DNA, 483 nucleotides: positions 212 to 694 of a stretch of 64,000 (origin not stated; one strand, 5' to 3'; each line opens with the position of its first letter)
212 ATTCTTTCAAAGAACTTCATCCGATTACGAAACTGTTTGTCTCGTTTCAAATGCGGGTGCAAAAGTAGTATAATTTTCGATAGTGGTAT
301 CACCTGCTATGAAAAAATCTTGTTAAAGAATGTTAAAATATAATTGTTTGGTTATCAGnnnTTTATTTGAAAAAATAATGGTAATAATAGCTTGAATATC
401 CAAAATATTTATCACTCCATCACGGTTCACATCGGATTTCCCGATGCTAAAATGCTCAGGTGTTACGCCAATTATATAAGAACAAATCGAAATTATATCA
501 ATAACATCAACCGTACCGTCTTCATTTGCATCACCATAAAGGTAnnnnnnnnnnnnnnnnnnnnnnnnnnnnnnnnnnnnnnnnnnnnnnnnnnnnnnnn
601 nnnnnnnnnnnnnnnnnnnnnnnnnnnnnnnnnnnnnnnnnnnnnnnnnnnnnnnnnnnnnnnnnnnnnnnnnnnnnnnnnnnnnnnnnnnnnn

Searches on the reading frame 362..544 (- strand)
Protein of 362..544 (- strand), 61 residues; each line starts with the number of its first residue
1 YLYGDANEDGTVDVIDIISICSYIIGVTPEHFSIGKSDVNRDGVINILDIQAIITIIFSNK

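Call 43: find_homologous_proteins(query=A2, max_evalue=0.001)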
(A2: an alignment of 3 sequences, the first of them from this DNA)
Query A2 (3 sequences) (61 aa, profile of the alignment): 131 proteins with E <= 0.001 among 272 candidates; the best 120 are listed.
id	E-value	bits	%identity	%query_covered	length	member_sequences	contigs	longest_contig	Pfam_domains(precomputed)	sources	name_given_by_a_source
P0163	8.0e-24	101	46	92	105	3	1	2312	PF00404.25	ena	-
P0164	7.4e-19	85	46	79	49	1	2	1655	PF00404.25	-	-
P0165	1.6e-13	68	42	95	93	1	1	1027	PF00404.25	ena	-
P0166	1.8e-13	68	41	97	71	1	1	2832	PF00404.25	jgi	-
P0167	1.1e-11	62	37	98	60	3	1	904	PF00404.25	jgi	jgi:hypothetical protein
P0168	1.7e-11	62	50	97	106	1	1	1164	PF00404.25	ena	-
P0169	1.1e-10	59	47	97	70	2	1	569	PF00404.25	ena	-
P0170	2.2e-10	58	40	93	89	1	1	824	PF00404.25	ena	-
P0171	2.2e-10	58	39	92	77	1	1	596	PF00404.25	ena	-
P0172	2.4e-10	58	44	100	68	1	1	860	PF00404.25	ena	-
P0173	3.3e-10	58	39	97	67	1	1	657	PF00404.25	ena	-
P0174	4.9e-10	57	43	93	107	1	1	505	PF00404.25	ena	-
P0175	9.8e-10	56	45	93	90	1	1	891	PF00404.25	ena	-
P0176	1.1e-9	56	40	90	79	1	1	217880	PF00404.25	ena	-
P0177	1.1e-8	53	35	80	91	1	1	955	PF00404.25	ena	-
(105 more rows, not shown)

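Call 64: search_protein_representatives(alignment_id=A2)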
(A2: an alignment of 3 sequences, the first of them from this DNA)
Query: 3 sequences, 61 profile positions. Proteins with E-value up to 0.001 (for the whole library): 14413; up to 1e-10: 632; up to 1e-30: 10. The best 150 are listed.
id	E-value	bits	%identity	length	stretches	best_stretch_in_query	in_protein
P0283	8.4e-58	208.5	-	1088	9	4-57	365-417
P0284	1.7e-50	185.1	-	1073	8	5-57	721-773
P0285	1.3e-49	182.3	-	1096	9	4-55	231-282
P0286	2.6e-49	181.3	-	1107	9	2-59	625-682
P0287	5.1e-45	167.6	-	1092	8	2-55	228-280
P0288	8.8e-43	160.4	-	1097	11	3-57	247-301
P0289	1.2e-36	140.8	-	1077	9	3-58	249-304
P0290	3.3e-36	139.4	-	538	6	3-59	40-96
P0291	1.0e-33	131.4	-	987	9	2-50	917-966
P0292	1.0e-30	121.8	-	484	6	2-53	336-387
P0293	4.2e-30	119.8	-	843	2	4-59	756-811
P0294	2.8e-29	117.2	-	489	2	2-58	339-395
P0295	1.1e-28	115.3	-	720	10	4-59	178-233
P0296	1.8e-28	114.6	-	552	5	2-49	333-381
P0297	3.7e-28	113.6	-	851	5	4-59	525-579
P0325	8.2e-21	90.1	-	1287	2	2-59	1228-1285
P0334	3.2e-19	85.0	-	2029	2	2-59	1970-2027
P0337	9.9e-19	83.4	-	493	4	2-59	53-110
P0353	5.8e-17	77.7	-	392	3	2-59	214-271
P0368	5.3e-16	74.6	-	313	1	2-60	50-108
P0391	4.1e-15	71.8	-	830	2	3-58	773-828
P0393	5.4e-15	71.4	-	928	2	3-58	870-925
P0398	8.8e-15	70.7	-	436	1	2-61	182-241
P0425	4.4e-14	68.5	-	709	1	2-61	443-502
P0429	5.3e-14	68.2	-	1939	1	2-58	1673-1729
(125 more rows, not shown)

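Call 67: list_cluster_members(proteins=[P0393, P0334, P0391, P0325, P0425, P0368, P0337, P0353, P0398, P0429])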
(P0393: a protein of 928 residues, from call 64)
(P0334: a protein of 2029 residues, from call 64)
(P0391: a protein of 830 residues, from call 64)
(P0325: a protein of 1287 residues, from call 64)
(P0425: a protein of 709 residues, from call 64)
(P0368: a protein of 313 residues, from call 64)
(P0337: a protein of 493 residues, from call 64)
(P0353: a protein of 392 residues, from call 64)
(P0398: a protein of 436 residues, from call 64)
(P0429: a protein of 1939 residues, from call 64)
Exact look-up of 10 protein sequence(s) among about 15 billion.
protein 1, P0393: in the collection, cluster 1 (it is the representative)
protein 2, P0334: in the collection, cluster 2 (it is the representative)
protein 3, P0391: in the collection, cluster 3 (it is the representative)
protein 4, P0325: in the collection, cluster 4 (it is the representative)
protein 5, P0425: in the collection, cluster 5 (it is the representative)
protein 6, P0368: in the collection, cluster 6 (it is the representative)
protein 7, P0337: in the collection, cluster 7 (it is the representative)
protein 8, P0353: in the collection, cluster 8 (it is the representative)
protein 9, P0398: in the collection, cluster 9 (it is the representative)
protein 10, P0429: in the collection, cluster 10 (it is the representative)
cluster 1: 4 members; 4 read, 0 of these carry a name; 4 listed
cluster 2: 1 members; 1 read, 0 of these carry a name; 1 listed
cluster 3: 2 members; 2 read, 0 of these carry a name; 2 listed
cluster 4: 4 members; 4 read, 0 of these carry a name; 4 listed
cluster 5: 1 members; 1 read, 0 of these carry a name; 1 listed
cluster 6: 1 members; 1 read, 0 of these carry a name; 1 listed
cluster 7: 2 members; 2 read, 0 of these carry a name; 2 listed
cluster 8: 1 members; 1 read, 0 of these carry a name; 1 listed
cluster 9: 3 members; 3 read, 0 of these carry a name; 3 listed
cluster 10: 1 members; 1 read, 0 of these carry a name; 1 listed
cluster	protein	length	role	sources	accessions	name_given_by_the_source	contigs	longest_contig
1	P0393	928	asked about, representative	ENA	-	-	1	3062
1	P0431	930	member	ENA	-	-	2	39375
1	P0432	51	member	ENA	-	-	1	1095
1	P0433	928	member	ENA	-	-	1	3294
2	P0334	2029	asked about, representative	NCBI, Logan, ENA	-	-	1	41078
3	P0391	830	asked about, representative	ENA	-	-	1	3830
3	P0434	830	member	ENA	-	-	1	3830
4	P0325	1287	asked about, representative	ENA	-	-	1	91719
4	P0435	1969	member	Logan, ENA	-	-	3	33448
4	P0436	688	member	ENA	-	-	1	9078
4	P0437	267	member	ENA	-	-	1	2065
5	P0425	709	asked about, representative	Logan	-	-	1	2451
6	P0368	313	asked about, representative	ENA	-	-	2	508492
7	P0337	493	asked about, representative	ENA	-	-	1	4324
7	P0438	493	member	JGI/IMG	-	-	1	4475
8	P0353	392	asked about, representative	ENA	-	-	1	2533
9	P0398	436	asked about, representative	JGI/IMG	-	-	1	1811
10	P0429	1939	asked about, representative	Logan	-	-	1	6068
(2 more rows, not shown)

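Call 68: find_encoding_contigs(protein=P0334, flank=10000, max_places=2)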
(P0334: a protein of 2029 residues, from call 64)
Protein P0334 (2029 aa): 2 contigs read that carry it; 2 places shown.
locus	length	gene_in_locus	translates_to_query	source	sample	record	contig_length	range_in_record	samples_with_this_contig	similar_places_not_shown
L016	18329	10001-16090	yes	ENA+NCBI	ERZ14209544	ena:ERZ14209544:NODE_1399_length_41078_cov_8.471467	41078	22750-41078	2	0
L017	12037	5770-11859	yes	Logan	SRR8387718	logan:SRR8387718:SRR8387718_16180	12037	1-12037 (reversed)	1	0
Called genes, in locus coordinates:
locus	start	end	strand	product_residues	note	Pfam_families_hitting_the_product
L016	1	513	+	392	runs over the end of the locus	-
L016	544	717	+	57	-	-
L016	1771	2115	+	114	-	PF00404:Dockerin_1 (weak)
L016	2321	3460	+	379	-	PF01637:ATPase_2, PF13173:AAA_14 (faint)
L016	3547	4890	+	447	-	PF22244:GCE_fung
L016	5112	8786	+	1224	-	PF13306:LRR_5, PF13855:LRR_8 (faint), PF13306:LRR_5, PF00404:Dockerin_1 (weak)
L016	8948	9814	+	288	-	PF18491:SRA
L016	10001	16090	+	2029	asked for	PF13306:LRR_5, PF13855:LRR_8 (faint), PF23952:LRR_EndoS (faint), PF13306:LRR_5, PF00404:Dockerin_1 (weak)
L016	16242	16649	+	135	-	PF00903:Glyoxalase, PF13669:Glyoxalase_4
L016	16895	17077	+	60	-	-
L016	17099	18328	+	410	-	?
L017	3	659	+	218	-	?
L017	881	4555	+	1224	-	PF13306:LRR_5, PF13855:LRR_8 (faint), PF13306:LRR_5, PF00404:Dockerin_1 (weak)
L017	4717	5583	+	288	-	PF18491:SRA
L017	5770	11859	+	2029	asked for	PF13306:LRR_5, PF13855:LRR_8 (faint), PF23952:LRR_EndoS (faint), PF13306:LRR_5, PF00404:Dockerin_1 (weak)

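Call 69: find_encoding_contigs(protein=P0368, flank=10000, max_places=2)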
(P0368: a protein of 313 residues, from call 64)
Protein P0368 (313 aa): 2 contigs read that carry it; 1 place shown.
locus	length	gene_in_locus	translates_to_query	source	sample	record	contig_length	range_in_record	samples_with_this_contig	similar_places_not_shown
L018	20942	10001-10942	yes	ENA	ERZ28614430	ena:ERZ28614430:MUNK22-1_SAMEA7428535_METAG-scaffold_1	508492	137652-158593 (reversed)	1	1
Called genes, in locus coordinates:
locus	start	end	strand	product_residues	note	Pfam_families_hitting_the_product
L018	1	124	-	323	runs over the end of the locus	PF01380:SIS, PF00571:CBS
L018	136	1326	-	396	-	PF17785:PUA_3, PF10672:Methyltrans_SAM, PF02475:TRM5-TYW2_MTfase, PF03602:Cons_hypoth95, PF05175:MTS (weak), PF06325:PrmA (weak), PF09445:Methyltransf_15 (weak)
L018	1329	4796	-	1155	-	PF04760:IF2_N, PF00009:GTP_EFTU, PF01926:MMR_HSR1, PF22042:EF-G_D2, PF11987:IF-2, PF03144:GTP_EFTU_D2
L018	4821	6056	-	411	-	PF08529:NusA_N, PF07650:KH_2 (faint), PF13184:KH_NusA_1st, PF26594:KH_NusA_2nd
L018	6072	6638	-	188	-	PF02576:RimP_N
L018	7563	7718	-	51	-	-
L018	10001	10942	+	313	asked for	PF18998:Flg_new_2, PF00404:Dockerin_1, PF18962:Por_Secre_tail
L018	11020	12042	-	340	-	PF01346:FKBP_N, PF00254:FKBP_C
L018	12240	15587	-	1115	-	PF13510:Fer2_4, PF07992:Pyr_redox_2, PF12838:Fer4_7 (weak), PF13187:Fer4_9 (weak), PF00037:Fer4 (weak), PF12837:Fer4_6 (weak), PF04324:Fer2_BFD (weak), PF01266:DAO, +5 more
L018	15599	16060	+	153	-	PF01475:FUR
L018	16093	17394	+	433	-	PF00709:Adenylsucc_synt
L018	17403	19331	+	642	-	PF00005:ABC_tran, PF02463:SMC_N (faint), PF13476:AAA_23 (faint), PF13555:AAA_29 (faint), PF13304:AAA_21 (faint), PF12848:ABC_tran_Xtn, PF00005:ABC_tran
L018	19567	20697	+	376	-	PF00988:CPSase_sm_chain, PF00117:GATase, PF07722:Peptidase_C26 (weak)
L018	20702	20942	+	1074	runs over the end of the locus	PF25596:CPSase_L_D1, PF02786:CPSase_L_D2, PF07478:Dala_Dala_lig_C, PF02787:CPSase_L_D3, PF25596:CPSase_L_D1, PF02222:ATP-grasp, PF02786:CPSase_L_D2, PF02142:MGS, +4 more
